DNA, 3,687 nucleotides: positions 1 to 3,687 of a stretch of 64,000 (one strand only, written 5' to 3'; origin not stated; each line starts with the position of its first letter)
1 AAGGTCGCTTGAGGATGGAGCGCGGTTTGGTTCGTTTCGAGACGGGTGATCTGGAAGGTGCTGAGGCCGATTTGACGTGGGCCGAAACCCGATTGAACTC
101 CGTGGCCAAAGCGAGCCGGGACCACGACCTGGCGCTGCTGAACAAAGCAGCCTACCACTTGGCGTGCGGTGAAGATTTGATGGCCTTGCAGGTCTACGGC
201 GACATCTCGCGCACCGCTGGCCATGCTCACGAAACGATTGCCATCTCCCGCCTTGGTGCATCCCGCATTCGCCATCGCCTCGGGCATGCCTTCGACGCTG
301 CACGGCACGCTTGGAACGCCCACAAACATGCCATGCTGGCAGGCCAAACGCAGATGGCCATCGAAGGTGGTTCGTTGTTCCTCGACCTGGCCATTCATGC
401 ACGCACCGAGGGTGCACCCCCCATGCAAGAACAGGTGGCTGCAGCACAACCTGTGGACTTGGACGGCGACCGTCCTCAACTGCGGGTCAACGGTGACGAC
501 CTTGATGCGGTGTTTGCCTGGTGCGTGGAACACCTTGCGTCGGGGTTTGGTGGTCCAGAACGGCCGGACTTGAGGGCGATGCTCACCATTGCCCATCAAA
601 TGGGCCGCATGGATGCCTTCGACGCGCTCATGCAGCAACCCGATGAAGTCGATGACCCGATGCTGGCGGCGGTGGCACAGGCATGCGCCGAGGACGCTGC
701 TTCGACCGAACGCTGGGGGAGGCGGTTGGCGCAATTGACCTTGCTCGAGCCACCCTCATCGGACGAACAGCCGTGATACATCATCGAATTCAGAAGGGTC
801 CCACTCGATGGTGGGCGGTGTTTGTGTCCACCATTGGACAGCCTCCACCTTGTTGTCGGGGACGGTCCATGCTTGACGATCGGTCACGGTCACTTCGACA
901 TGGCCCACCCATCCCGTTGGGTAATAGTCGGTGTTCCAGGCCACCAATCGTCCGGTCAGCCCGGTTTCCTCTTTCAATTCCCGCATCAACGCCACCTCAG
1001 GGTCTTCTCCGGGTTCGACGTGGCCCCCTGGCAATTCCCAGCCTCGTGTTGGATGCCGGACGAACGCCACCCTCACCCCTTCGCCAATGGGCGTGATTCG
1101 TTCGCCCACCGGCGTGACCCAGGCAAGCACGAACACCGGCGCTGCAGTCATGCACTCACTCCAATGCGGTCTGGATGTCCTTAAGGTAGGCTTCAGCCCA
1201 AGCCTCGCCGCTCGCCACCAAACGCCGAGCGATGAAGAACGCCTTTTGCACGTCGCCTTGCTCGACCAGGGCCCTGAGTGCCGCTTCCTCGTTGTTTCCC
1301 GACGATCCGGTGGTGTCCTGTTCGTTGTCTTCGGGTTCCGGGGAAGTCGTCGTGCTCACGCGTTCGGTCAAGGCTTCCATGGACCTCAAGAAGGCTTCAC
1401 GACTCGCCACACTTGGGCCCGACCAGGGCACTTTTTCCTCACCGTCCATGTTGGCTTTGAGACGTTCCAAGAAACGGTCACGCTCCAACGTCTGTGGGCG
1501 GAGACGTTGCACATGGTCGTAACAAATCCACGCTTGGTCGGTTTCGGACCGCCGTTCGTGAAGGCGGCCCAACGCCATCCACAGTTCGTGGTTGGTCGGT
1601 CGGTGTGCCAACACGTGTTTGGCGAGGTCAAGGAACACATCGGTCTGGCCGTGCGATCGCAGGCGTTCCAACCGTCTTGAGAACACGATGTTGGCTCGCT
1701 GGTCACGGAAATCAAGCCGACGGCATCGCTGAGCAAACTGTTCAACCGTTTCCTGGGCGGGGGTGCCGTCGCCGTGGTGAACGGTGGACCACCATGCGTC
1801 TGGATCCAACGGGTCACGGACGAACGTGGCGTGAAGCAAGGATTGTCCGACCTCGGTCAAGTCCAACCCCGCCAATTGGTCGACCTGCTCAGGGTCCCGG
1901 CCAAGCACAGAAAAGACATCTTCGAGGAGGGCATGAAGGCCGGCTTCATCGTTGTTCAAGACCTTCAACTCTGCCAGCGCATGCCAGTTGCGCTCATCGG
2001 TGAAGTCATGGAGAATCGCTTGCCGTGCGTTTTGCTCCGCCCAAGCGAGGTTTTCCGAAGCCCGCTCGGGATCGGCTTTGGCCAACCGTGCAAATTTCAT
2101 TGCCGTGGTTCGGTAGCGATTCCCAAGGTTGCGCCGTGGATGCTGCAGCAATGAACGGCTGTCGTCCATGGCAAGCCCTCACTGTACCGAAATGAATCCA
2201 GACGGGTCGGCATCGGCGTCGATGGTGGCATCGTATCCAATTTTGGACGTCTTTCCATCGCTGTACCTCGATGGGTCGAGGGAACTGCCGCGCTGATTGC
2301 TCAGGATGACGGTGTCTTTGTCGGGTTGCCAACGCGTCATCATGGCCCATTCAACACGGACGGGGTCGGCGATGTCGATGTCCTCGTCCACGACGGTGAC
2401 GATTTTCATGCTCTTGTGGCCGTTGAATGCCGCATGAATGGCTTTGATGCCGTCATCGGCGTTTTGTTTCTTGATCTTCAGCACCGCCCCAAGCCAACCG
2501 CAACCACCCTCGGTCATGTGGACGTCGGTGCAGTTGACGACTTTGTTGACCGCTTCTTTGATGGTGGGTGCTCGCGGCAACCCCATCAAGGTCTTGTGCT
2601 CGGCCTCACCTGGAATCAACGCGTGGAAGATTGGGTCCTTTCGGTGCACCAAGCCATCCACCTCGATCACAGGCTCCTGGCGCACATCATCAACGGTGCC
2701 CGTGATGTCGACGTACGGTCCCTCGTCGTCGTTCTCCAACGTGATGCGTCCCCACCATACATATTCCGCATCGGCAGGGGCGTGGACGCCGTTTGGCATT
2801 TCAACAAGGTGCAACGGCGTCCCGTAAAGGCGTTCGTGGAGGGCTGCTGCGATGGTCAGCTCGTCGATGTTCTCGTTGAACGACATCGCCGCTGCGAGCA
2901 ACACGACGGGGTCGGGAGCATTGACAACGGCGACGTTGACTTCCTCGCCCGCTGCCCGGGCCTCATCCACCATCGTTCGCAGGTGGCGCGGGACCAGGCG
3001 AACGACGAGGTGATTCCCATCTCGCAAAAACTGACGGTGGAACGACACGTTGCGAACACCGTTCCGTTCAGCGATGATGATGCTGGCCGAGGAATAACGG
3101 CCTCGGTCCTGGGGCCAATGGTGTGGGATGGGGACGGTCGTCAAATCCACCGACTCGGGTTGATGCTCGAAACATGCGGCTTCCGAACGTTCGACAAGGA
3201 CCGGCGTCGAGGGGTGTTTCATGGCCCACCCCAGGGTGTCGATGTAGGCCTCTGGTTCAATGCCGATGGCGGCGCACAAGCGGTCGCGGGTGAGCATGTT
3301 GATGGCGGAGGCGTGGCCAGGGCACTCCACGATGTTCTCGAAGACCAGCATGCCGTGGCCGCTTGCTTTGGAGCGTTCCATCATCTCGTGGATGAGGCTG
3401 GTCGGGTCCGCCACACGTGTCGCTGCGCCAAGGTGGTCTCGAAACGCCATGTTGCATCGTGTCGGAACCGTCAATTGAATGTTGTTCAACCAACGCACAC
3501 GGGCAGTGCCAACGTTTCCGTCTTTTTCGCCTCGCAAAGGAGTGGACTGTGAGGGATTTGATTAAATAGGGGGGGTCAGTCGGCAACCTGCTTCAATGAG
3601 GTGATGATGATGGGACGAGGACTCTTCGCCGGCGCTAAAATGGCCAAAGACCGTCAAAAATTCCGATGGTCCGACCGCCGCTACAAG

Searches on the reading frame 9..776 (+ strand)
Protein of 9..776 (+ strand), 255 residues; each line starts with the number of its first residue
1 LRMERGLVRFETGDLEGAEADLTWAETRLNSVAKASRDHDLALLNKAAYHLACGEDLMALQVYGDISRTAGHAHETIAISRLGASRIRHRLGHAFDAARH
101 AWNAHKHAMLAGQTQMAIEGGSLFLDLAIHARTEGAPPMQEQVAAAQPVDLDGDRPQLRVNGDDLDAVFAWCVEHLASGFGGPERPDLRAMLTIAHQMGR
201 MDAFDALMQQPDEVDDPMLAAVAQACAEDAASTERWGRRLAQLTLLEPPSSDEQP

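Call 87: find_encoding_contigs(protein=window:9-776:+, flank=10000, max_places=2)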
Protein window:9-776:+ (255 aa): no gene with exactly this product is on record in the collection.

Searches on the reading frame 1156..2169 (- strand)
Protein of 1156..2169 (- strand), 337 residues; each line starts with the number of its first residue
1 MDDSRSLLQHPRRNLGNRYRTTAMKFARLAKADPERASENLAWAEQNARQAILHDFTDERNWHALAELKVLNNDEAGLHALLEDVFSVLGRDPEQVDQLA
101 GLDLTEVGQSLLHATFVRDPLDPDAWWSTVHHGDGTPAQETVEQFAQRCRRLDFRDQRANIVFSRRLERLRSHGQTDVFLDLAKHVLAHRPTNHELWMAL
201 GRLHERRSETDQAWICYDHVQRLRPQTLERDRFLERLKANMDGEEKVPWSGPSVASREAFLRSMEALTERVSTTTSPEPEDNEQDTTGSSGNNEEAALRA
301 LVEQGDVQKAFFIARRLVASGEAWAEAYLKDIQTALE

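Call 10: search_protein_families(library=pfam, proteins=[window:1156-2169:-], max_evalue=0.001)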
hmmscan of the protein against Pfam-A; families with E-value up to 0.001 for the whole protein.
window:1156-2169:- (337 aa): 1 family
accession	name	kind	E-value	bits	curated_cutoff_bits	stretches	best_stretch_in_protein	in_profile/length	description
PF13428.12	TPR_14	-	0.0003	21.6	23.5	0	166-203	7-44/44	Tetratricopeptide repeat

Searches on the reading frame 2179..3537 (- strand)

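Call 10: search_protein_families(library=pfam, proteins=[window:2179-3537:-], max_evalue=0.001)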
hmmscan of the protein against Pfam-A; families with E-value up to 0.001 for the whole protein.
window:2179-3537:- (452 aa): 2 families
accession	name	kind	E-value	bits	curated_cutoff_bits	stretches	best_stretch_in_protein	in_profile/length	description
PF01977.22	UbiD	-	9.2e-48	162.6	23.3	1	115-311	3-205/206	3-octaprenyl-4-hydroxybenzoate carboxy-lyase Rift-related domain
PF20696.2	UbiD_C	-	8.1e-32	110.3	24.2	1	316-437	2-127/127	3-octaprenyl-4-hydroxybenzoate carboxy-lyase C-terminal domain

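Call 31: search_protein_families(library=ncbifam, proteins=[window:2179-3537:-], max_evalue=0.01)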
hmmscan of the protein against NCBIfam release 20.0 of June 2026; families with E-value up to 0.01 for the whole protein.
window:2179-3537:- (452 aa): 7 families
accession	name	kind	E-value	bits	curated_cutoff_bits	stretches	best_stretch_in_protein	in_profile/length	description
TIGR00148.1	TIGR00148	subfamily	1.3e-91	307.5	244.85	1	52-438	47-436/438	UbiD family decarboxylase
NF041204.1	VdcC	exception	8.7e-45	153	650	1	56-445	37-443/467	non-oxidative hydroxyarylic acid decarboxylases subunit C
TIGR03701.1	mena_SCO4490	equivalog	4.1e-31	108.2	495.9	1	120-422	115-423/433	menaquinone biosynthesis decarboxylase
NF008175.0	PRK10922.1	equivalog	1.5e-30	106.2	788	1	122-439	130-457/497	4-hydroxy-3-polyprenylbenzoate decarboxylase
TIGR02724.1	phenyl_P_beta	equivalog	5.6e-22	77.7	468.95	1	128-440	115-442/472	phenylphosphate carboxylase subunit beta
NF041219.1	BagN_FevL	exception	1.6e-18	66.5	1000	1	107-319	118-337/502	bagremycin/ferroverdin biosynthesis UbiD family decarboxylase BagN/FevL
TIGR02723.1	phenyl_P_alpha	equivalog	4.8e-15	55.1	564.6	1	63-438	50-439/485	phenylphosphate carboxylase subunit alpha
